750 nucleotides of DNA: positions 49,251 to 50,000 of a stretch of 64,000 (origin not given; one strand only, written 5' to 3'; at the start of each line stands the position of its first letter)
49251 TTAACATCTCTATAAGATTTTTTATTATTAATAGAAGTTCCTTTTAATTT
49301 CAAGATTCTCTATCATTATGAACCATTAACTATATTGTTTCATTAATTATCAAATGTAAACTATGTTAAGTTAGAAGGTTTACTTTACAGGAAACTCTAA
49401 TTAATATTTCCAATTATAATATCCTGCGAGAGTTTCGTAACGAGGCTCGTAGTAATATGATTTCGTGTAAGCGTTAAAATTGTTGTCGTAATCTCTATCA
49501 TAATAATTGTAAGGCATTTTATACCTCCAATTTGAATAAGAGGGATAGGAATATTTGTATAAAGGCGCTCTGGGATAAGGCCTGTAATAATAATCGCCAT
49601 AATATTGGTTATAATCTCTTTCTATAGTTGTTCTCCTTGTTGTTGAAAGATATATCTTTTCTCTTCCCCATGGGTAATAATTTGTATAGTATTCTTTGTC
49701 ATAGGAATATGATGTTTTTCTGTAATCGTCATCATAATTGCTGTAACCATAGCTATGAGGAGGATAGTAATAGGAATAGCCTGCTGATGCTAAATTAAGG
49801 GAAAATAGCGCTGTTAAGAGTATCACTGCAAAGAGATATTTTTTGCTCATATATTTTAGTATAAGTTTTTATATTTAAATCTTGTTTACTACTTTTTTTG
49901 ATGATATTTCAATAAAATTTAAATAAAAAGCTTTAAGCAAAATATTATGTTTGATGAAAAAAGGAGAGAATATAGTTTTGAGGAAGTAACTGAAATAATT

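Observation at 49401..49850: Secreted protein that is ~30% tyrosine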

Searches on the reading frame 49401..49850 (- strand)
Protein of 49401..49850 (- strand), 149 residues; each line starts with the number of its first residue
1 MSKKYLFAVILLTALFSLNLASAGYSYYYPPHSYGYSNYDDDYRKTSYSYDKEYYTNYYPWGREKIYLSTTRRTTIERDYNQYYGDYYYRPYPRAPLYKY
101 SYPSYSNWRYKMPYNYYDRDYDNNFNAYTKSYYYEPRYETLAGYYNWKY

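Call 5: search_protein_families(library=pfam, proteins=[window:49401-49850:-], max_evalue=1)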
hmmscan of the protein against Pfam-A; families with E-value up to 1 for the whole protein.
window:49401-49850:- (149 aa): 0 families

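Call 6: find_homologous_proteins(query=window:49401-49850:-, max_evalue=0.01)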
Query window:49401-49850:- (149 aa): 5 proteins with E <= 0.01 among 27 candidates.
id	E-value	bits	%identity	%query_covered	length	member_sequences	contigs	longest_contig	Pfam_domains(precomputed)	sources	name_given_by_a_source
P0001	3.9e-89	315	100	100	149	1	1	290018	-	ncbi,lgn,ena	-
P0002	3.2e-66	240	82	97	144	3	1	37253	-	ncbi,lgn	-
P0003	4.8e-49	185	82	76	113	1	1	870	-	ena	-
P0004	7.6e-26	109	50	100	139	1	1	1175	-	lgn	-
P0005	6.5e-7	48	29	100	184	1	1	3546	-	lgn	-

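Call 9: find_encoding_contigs(protein=P0002, flank=6000, max_places=4)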
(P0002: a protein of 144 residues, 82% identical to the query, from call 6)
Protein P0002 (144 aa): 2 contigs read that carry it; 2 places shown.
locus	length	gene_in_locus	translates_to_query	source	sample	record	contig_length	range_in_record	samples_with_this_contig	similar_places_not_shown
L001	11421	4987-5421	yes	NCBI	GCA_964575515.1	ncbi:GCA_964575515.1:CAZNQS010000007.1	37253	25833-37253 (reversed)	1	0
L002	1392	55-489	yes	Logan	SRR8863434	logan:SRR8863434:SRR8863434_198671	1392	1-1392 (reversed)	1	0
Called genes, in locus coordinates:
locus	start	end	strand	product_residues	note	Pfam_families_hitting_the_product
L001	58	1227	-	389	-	PF09997:DUF2238, PF04326:SLFN_AlbA_2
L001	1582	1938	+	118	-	-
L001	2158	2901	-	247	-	PF08843:AbiEii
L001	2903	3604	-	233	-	-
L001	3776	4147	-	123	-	-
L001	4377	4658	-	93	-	-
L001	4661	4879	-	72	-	-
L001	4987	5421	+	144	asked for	-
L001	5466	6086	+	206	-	-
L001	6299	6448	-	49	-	-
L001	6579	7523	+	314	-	-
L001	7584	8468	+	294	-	-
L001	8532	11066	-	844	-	PF00521:DNA_topoisoIV, PF03989:DNA_gyraseA_C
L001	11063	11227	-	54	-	-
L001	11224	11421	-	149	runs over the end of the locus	PF11969:DcpS_C (weak), PF01230:HIT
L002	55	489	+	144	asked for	-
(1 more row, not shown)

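Call 10: find_encoding_contigs(protein=P0005, flank=6000, max_places=4)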
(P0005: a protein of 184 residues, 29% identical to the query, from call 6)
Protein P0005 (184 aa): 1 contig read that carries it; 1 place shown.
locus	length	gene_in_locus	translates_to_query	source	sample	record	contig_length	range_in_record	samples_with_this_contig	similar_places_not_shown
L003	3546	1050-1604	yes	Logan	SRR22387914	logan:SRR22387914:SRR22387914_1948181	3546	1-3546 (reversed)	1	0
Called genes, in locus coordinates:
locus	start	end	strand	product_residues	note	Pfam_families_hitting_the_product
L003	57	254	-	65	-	-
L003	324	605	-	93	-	-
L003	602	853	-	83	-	-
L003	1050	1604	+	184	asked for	-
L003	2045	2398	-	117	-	PF01797:Y1_Tnp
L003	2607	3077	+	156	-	-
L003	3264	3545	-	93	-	?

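Call 11: find_encoding_contigs(protein=P0001, flank=6000, max_places=4)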
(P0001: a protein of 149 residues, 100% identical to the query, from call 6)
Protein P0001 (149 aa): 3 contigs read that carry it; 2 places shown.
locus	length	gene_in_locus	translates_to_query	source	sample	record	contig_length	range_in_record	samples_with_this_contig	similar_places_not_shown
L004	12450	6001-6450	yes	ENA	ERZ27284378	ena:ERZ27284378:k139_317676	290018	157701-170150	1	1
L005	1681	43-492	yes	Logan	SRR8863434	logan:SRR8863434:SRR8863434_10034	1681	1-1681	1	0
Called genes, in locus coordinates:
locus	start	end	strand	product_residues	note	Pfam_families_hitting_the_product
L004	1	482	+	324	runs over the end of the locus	PF25023:TEN_YD-shell (weak)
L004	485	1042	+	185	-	-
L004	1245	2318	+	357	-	PF13385:Laminin_G_3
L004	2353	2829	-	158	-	-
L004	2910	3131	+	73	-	PF01022:HTH_5 (weak), PF12840:HTH_20 (weak), PF01047:MarR (faint)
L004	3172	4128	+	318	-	-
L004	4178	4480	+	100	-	-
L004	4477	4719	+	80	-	-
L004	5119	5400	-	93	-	-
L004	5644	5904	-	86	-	-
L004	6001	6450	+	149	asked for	-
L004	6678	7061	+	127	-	PF07291:MauE, PF07681:DoxX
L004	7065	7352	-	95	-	-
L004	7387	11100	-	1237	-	PF00521:DNA_topoisoIV, PF14890:Intein_splicing, PF00521:DNA_topoisoIV, PF03989:DNA_gyraseA_C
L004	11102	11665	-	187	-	-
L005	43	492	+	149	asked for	-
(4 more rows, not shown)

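Call 14: find_related_loci(query=A1, collection=genome_contigs, flank=8000)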
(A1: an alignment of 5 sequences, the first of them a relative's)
Query A1 (149 aa) in genome_contigs; peptide patterns used: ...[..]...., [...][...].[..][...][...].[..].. (x = any residue, [..] = any of these).
30 stretches matched a pattern; 3 encode a relative of the query (tblastn E <= 1e-3); 2 distinct loci.
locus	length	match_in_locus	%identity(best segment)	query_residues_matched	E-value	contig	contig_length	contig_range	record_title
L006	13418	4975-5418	81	1-149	1e-62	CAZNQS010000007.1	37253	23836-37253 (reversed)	MAG TPA_asm: Candidatus Woesearchaeota archaeon isolate SRP178908_co1_140 genome assembly, contig: NODE_603_length_37253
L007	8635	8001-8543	33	3-149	6e-7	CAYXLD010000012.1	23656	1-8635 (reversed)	MAG TPA_asm: Candidatus Woesearchaeota archaeon isolate ERP125453_co1_526 genome assembly, contig: NODE_1972_length_2365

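Call 20: find_homologous_proteins(query=A1, max_evalue=0.1)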
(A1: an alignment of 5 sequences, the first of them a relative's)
Query A1 (5 sequences) (149 aa, profile of the alignment): 36 proteins with E <= 0.1 among 8000 candidates.
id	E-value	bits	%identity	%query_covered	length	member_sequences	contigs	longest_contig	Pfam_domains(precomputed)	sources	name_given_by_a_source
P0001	7.6e-64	232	100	100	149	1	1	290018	-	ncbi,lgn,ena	-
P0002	4.2e-62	227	82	97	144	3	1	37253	-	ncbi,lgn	-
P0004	2.1e-55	205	50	100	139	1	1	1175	-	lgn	-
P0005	9.1e-52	193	29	100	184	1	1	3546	-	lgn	-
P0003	5.0e-48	181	82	76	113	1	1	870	-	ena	-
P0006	1.2e-29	122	32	100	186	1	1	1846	-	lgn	-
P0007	3.7e-29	120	43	39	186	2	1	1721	-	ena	-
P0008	2.2e-28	117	30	100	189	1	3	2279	-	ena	-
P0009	7.0e-23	100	35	77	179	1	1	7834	-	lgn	-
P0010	8.7e-21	93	42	83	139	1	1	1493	-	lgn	-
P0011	3.0e-20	91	44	100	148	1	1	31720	-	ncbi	-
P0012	8.8e-20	90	50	30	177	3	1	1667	-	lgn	-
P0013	1.4e-18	86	39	100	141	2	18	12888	-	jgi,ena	-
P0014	1.7e-18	85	49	100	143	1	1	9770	-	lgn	-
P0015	7.9e-18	83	44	100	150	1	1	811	-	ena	-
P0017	6.1e-17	80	47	30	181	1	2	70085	-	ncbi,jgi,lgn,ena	-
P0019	4.5e-16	77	38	100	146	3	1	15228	-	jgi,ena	-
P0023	2.7e-14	72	39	99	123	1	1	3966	-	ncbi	-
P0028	7.4e-7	48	50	30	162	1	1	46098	-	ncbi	-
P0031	2.2e-5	43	-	-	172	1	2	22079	-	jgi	jgi:hypothetical protein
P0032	6.3e-5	41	54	16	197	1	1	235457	-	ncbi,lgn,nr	ncbi:MAG: hypothetical protein Q7S27_01380 [Nanoarchaeota archaeon]|nr:hypothetical protein [Nanoarc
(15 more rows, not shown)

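Call 27: search_protein_representatives(alignment_id=A1)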
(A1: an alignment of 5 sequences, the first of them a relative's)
Query: 5 sequences, 147 profile positions. Proteins with E-value up to 0.001 (for the whole library): 62; up to 1e-10: 23; up to 1e-30: 3. The best 62 are listed.
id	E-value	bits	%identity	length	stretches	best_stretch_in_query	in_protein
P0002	1.3e-62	226.8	-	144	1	6-147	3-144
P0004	6.8e-56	205.0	-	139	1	1-147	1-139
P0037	2.8e-32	128.4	-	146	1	1-147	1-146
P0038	4.2e-28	114.9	-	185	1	1-147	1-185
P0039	2.0e-22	96.5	-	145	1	2-147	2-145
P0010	2.8e-21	92.7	-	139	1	1-147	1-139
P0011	9.6e-21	91.0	-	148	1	1-147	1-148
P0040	2.3e-19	86.5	-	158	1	1-147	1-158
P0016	5.5e-18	82.0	-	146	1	1-147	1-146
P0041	7.3e-18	81.6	-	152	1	9-147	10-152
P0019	1.4e-16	77.4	-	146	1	4-147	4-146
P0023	8.5e-15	71.7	-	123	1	1-147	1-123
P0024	1.1e-14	71.3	-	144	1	9-147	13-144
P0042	6.3e-14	68.9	-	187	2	24-147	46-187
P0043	5.6e-13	65.8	-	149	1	1-147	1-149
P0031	7.0e-06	42.7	-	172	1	1-131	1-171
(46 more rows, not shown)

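Call 32: find_encoding_contigs(protein=P0011, flank=5000, max_places=2)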
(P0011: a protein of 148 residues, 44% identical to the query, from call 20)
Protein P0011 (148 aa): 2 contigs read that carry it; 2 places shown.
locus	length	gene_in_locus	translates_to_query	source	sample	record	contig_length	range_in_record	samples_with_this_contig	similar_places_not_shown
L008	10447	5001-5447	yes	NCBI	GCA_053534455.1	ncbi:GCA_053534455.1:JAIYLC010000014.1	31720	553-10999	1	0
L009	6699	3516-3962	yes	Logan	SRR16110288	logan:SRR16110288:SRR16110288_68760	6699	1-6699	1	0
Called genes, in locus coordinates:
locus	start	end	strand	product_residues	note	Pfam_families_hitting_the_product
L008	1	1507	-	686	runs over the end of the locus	?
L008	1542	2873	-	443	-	PF02310:B12-binding, PF04055:Radical_SAM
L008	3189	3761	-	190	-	PF00300:His_Phos_1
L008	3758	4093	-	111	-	PF01636:APH (weak)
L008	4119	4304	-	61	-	-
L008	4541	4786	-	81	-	-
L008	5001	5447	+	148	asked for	-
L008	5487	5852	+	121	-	-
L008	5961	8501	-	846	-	PF00521:DNA_topoisoIV, PF03989:DNA_gyraseA_C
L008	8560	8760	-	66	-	-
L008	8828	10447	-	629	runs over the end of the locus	PF02518:HATPase_c, PF00204:DNA_gyraseB, PF01751:Toprim, PF00986:DNA_gyraseB_C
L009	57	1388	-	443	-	PF02310:B12-binding, PF04055:Radical_SAM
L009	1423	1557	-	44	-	-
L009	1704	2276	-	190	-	PF00300:His_Phos_1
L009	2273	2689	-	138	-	PF01636:APH (weak)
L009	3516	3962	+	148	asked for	-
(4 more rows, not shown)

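Call 33: find_encoding_contigs(protein=P0017, flank=5000, max_places=2)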
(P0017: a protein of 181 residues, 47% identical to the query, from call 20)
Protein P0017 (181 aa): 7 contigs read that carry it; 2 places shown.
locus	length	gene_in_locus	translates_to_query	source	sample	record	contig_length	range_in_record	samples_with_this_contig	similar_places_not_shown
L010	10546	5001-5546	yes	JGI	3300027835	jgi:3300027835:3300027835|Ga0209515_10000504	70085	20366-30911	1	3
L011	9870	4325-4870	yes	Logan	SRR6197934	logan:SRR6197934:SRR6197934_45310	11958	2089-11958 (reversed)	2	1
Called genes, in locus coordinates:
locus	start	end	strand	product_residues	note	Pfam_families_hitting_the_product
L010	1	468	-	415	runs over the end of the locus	PF04055:Radical_SAM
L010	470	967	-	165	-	PF04073:tRNA_edit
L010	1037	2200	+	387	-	PF01022:HTH_5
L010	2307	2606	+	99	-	-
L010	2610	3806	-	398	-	-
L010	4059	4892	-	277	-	PF00459:Inositol_P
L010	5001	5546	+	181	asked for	-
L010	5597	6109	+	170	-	-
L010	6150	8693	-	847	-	PF00521:DNA_topoisoIV, PF03989:DNA_gyraseA_C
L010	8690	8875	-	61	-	-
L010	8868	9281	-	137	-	PF00583:Acetyltransf_1, PF13673:Acetyltransf_10, PF13508:Acetyltransf_7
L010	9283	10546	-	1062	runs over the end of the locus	PF02518:HATPase_c, PF00204:DNA_gyraseB, PF14890:Intein_splicing, PF01751:Toprim, PF00986:DNA_gyraseB_C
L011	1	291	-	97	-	?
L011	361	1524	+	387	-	PF01022:HTH_5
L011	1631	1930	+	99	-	-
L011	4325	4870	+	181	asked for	-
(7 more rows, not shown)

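Call 34: find_encoding_contigs(protein=P0032, flank=5000, max_places=2)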
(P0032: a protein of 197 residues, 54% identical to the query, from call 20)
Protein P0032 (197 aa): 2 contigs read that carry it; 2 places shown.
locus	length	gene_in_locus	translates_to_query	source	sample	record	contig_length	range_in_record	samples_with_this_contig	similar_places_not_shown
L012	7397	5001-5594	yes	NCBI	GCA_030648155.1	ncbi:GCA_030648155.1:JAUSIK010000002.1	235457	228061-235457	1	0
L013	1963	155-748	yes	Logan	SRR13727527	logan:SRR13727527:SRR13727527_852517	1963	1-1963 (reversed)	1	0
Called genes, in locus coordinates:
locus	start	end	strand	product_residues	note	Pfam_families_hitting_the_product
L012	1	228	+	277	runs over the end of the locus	PF12705:PDDEXK_1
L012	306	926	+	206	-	-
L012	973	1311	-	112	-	-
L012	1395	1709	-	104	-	PF01906:YbjQ_1, PF23025:YbjQ_2 (weak)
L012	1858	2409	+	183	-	PF01936:NYN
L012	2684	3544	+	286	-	-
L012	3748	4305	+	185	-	PF01909:NTP_transf_2, PF18765:Polbeta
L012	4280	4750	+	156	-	PF05168:HEPN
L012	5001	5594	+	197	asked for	-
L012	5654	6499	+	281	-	-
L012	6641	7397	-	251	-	?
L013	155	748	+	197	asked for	-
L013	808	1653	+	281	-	-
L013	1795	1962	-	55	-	?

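Call 38: predict_structure(alignment_id=A2)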
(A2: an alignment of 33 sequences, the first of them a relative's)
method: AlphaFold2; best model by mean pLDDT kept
length: 149 residues; sequences in the alignment: 33
mean_pLDDT: 63.2   pTM: 0.26
mean pLDDT of the five models: 63.2, 62.9, 62.0, 61.0, 59.9
residues with pLDDT >= 90: 15; 70-90: 39; 50-70: 44; < 50: 51
segments of 3 or more residues with pLDDT < 50: 31-39, 83-93, 95-107, 120-131
pLDDT, mean of each block of 10 residues (from residue 1): 83 87 59 46 67 88 86 71 45 44 47 51 45 61 66
secondary structure, 60 per line:
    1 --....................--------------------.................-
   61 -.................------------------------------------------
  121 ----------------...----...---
elements in order: H3-22 E43-59 E62-78 E137-139 E144-146

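Call 39: find_encoding_contigs(protein=P0028, flank=5000, max_places=1)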
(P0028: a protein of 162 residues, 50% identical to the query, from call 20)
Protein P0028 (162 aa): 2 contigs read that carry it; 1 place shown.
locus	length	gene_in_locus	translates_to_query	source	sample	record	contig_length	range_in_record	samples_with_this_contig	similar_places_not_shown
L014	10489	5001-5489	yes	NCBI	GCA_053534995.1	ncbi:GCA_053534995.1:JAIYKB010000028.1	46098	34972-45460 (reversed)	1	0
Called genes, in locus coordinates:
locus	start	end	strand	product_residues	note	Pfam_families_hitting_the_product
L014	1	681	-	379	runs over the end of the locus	PF00589:Phage_integrase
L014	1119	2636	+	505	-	-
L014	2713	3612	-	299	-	PF13404:HTH_AsnC-type (weak), PF13412:HTH_24 (faint)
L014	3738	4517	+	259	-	PF01978:TrmB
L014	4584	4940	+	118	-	-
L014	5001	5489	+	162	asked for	-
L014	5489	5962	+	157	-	-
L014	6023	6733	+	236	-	-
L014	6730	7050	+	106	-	-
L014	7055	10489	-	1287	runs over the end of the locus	PF00521:DNA_topoisoIV, PF14890:Intein_splicing, PF14528:LAGLIDADG_3, PF00521:DNA_topoisoIV, PF03989:DNA_gyraseA_C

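Call 40: find_encoding_contigs(protein=P0019, flank=5000, max_places=1)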
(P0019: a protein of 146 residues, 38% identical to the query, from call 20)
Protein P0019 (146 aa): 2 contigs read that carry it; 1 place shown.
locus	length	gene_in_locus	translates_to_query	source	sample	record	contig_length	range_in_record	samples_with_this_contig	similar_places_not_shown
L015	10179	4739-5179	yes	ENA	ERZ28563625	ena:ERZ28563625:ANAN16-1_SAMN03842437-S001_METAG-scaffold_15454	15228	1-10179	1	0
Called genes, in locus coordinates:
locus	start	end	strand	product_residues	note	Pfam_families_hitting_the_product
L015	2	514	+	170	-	?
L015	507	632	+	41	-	-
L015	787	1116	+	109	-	PF27370:MJ0788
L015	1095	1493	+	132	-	PF10049:DUF2283 (weak)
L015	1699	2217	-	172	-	PF05168:HEPN (faint)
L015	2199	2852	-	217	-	PF22600:MTPAP-like_central (weak), PF01909:NTP_transf_2, PF18765:Polbeta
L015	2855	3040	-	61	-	-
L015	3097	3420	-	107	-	PF01638:HxlR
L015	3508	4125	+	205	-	PF02589:LUD_dom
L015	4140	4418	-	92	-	-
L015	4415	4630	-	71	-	-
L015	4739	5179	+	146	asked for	-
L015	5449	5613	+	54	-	-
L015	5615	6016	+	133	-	PF01850:PIN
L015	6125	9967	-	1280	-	PF00521:DNA_topoisoIV, PF14890:Intein_splicing, PF14528:LAGLIDADG_3, PF00521:DNA_topoisoIV, PF03989:DNA_gyraseA_C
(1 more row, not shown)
